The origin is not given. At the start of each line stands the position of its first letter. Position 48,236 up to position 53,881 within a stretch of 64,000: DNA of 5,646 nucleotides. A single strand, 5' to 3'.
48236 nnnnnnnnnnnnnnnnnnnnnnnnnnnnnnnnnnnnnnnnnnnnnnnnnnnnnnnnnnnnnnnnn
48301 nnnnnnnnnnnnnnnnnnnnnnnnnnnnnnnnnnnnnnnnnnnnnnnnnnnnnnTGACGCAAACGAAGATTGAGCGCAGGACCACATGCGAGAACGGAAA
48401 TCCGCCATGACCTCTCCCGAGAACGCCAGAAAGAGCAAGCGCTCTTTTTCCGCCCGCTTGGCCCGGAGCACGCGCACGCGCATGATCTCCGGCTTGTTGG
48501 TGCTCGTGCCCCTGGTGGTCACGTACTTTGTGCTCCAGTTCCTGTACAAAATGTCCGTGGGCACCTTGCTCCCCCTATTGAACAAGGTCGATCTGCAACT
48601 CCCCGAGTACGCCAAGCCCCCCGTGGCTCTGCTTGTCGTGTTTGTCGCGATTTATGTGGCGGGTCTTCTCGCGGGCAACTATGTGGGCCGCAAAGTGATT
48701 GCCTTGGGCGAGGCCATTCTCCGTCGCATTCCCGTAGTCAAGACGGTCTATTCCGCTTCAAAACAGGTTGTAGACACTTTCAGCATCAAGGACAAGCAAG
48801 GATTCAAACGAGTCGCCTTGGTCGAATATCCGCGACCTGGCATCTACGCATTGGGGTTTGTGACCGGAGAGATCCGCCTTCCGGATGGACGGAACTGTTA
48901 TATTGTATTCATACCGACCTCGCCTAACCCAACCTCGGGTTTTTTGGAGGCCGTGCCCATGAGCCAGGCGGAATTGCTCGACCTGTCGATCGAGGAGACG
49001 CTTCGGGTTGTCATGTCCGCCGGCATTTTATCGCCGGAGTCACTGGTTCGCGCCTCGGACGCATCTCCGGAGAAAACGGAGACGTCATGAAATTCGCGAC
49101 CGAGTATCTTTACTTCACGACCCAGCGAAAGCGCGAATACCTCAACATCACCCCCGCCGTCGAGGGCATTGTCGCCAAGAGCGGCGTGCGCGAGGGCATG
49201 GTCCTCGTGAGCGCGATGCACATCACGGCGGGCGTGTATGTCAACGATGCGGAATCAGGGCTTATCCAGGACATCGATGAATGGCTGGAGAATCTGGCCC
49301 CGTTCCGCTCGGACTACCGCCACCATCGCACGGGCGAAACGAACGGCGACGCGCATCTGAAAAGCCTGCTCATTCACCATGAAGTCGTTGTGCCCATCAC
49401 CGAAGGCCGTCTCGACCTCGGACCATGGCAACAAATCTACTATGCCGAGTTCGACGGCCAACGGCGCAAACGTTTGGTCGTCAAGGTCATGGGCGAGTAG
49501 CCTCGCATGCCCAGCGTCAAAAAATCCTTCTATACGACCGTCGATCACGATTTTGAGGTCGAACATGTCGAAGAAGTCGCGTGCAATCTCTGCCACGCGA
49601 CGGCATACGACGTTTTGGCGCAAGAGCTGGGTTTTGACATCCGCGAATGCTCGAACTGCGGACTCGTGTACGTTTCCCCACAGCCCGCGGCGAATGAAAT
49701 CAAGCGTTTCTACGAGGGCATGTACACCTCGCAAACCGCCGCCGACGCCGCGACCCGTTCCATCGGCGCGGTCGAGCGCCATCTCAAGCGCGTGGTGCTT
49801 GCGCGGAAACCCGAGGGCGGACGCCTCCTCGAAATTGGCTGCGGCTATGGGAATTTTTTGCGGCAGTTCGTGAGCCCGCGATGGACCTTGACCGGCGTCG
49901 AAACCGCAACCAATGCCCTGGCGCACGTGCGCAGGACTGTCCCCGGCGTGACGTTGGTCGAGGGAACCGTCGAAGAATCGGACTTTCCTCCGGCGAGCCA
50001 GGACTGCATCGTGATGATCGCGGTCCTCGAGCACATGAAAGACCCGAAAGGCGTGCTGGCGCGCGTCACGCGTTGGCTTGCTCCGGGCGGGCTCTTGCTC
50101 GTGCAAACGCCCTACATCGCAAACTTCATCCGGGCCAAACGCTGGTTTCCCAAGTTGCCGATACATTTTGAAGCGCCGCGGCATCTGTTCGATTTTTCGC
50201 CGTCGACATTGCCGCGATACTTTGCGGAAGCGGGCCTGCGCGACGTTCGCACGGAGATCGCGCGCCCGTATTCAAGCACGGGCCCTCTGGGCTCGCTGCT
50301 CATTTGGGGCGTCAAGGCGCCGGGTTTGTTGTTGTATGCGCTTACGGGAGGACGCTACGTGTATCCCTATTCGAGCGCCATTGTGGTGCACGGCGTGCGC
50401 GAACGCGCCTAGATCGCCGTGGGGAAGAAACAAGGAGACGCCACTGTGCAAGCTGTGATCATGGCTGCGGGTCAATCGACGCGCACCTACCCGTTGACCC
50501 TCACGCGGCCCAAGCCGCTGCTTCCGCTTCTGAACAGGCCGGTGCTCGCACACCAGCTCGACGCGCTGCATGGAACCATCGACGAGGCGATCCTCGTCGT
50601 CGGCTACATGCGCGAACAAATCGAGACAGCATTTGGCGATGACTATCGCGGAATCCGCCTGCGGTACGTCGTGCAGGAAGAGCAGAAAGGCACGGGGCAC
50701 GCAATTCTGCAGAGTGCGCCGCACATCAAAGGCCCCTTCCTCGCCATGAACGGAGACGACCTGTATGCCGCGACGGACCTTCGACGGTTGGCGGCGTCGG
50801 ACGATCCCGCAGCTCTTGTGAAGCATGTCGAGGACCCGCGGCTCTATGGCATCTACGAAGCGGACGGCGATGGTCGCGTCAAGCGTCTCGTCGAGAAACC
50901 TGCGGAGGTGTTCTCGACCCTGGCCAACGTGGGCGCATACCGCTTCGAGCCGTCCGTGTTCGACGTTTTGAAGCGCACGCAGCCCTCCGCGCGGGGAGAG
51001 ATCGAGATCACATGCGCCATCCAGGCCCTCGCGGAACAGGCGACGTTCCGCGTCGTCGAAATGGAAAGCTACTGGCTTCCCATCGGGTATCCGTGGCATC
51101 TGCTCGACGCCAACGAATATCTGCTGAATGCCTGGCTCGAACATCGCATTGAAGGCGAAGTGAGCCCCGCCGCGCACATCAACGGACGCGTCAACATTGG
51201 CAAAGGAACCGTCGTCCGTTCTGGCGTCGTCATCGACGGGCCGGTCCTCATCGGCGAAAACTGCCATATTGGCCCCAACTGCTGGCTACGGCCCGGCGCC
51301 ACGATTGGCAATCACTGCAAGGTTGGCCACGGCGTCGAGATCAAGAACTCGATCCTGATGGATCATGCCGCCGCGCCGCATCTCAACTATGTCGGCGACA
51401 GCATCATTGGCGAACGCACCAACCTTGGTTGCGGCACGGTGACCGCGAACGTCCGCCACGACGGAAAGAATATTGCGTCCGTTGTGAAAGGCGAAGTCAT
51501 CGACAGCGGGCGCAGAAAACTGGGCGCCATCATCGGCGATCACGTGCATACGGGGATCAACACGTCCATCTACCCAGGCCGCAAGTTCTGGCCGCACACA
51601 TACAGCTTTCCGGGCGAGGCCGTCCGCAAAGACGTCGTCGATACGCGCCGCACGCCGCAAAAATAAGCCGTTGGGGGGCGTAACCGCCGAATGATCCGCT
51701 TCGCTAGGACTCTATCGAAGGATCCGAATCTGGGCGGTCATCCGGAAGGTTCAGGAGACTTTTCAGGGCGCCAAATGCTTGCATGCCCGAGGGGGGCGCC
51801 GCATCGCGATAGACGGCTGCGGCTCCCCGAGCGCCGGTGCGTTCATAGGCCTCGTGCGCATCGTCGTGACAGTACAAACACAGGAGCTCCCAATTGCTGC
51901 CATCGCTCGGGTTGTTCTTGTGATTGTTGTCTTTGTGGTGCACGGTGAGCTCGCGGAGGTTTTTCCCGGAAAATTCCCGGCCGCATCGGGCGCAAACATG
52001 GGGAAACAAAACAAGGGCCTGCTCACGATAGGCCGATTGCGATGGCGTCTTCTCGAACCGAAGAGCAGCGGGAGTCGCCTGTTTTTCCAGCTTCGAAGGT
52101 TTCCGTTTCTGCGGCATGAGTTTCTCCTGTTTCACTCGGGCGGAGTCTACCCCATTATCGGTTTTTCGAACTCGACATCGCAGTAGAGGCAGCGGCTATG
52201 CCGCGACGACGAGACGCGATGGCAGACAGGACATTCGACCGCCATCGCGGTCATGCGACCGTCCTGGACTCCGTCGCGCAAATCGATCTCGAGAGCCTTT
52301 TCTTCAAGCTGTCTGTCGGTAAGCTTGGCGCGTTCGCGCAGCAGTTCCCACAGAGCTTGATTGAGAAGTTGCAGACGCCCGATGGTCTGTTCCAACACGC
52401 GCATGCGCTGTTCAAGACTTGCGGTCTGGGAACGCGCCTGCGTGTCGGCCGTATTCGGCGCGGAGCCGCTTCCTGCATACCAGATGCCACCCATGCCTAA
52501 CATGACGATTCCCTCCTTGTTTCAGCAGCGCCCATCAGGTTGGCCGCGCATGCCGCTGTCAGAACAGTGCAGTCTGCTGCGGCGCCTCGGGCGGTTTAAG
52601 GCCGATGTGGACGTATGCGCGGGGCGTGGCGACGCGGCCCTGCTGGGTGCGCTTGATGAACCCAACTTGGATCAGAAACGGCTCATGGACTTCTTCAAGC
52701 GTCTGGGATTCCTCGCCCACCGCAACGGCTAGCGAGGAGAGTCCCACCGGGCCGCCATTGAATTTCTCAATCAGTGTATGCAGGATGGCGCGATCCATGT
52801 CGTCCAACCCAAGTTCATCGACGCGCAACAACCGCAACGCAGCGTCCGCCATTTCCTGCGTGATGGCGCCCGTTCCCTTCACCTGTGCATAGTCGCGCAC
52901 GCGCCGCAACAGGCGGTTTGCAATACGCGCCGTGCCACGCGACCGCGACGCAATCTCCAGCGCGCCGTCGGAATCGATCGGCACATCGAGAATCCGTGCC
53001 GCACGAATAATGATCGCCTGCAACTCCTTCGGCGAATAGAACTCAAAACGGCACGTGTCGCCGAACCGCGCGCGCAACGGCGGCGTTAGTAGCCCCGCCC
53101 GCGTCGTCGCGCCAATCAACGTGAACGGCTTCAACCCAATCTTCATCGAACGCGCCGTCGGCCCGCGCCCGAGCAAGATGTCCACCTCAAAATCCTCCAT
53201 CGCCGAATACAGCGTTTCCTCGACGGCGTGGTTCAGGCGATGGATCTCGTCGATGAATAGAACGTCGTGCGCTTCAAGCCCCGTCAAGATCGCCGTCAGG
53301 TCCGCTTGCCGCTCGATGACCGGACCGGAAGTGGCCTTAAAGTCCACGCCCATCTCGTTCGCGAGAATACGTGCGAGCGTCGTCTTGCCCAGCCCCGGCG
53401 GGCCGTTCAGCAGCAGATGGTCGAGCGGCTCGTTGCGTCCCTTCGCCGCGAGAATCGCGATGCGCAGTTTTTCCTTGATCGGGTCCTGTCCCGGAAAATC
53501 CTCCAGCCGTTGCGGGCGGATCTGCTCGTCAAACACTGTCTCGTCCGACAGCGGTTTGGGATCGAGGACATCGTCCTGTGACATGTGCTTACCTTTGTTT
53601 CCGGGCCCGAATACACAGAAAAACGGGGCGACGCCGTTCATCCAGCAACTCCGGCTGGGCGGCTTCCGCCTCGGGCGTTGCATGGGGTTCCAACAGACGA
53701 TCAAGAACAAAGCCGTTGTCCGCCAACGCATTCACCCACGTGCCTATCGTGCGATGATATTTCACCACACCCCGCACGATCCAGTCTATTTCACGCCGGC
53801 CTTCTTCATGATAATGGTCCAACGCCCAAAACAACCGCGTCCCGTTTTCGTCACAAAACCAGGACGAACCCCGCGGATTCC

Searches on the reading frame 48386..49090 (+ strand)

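Call 21: search_protein_families(library=pfam, max_evalue=0.00001, proteins=[window:48386-49090:+])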
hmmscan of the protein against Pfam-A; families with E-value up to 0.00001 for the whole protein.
window:48386-49090:+ (234 aa): 1 family
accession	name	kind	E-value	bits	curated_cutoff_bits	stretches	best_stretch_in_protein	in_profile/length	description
PF04367.18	DUF502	-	2.8e-34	117.7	23.8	1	83-184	1-107/107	Protein of unknown function (DUF502)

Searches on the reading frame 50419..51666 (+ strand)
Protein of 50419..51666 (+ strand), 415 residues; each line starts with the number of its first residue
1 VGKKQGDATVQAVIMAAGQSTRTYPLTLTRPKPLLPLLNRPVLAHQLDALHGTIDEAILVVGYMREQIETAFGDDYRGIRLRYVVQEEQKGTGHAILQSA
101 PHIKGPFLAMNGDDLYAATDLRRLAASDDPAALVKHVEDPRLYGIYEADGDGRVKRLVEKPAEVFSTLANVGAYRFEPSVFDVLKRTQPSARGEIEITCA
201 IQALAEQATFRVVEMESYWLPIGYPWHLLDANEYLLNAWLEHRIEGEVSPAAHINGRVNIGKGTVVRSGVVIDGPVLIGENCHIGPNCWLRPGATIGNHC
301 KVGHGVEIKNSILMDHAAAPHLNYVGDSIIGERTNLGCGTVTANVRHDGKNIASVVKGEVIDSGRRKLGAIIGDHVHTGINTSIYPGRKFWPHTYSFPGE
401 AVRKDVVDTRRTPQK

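Call 22: search_protein_families(library=pfam, max_evalue=0.00001, proteins=[window:50419-51666:+])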
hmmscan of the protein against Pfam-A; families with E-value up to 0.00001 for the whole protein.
window:50419-51666:+ (415 aa): 4 families
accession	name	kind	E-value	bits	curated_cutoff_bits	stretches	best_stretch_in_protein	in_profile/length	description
PF00483.29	NTP_transferase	-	4.2e-36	125.2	21.2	1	12-236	2-243/245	Nucleotidyl transferase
PF00132.30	Hexapep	-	1.8e-14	53.1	27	1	276-310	2-36/36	Bacterial transferase hexapeptide (six repeats)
PF25084.1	LbH_EIF2B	-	1.1e-10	41.9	54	0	248-290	12-53/105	EIF2B subunit epsilon LbH domain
PF12804.13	NTP_transf_3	-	3e-10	41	27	1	12-136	1-123/160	MobA-like NTP transferase domain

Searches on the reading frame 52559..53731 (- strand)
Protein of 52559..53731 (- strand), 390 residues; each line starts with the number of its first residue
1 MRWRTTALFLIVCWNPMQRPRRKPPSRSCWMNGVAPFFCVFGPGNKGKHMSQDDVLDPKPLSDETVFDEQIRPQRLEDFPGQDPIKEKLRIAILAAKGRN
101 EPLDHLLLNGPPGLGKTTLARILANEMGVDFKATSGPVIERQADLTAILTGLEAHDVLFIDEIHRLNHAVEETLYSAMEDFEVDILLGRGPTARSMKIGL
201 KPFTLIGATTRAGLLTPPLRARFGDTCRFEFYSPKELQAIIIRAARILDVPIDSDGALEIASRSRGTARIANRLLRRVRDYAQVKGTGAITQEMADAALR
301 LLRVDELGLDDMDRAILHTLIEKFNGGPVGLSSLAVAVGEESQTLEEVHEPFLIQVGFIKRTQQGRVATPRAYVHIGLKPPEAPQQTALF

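Call 22: search_protein_families(library=pfam, max_evalue=0.00001, proteins=[window:52559-53731:-])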
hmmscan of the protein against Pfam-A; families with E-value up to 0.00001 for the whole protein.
window:52559-53731:- (390 aa): 7 families
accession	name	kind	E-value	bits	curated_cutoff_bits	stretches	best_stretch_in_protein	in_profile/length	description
PF05496.18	RuvB_N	-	1.4e-73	246.4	27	1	71-228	1-158/159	Holliday junction DNA helicase RuvB P-loop domain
PF17864.7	AAA_lid_4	-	1.3e-31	108.6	27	1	232-305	1-74/74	RuvB AAA lid domain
PF05491.19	RuvB_C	-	1.4e-23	83.1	24.7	1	306-376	1-71/72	RuvB C-terminal winged helix domain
PF00004.35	AAA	-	1.7e-21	77.4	21.2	1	106-228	1-128/131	ATPase family associated with various cellular activities (AAA)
PF07728.20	AAA_5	-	1.5e-08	35.2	22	1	105-223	1-139/139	AAA domain (dynein-related subfamily)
PF01078.27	Mg_chelatase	-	1.7e-06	28.1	20.3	0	77-124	3-43/207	Magnesium chelatase, subunit ChlI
PF07726.17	AAA_3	-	9.6e-06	25.9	27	0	105-184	1-92/131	ATPase family associated with various cellular activities (AAA)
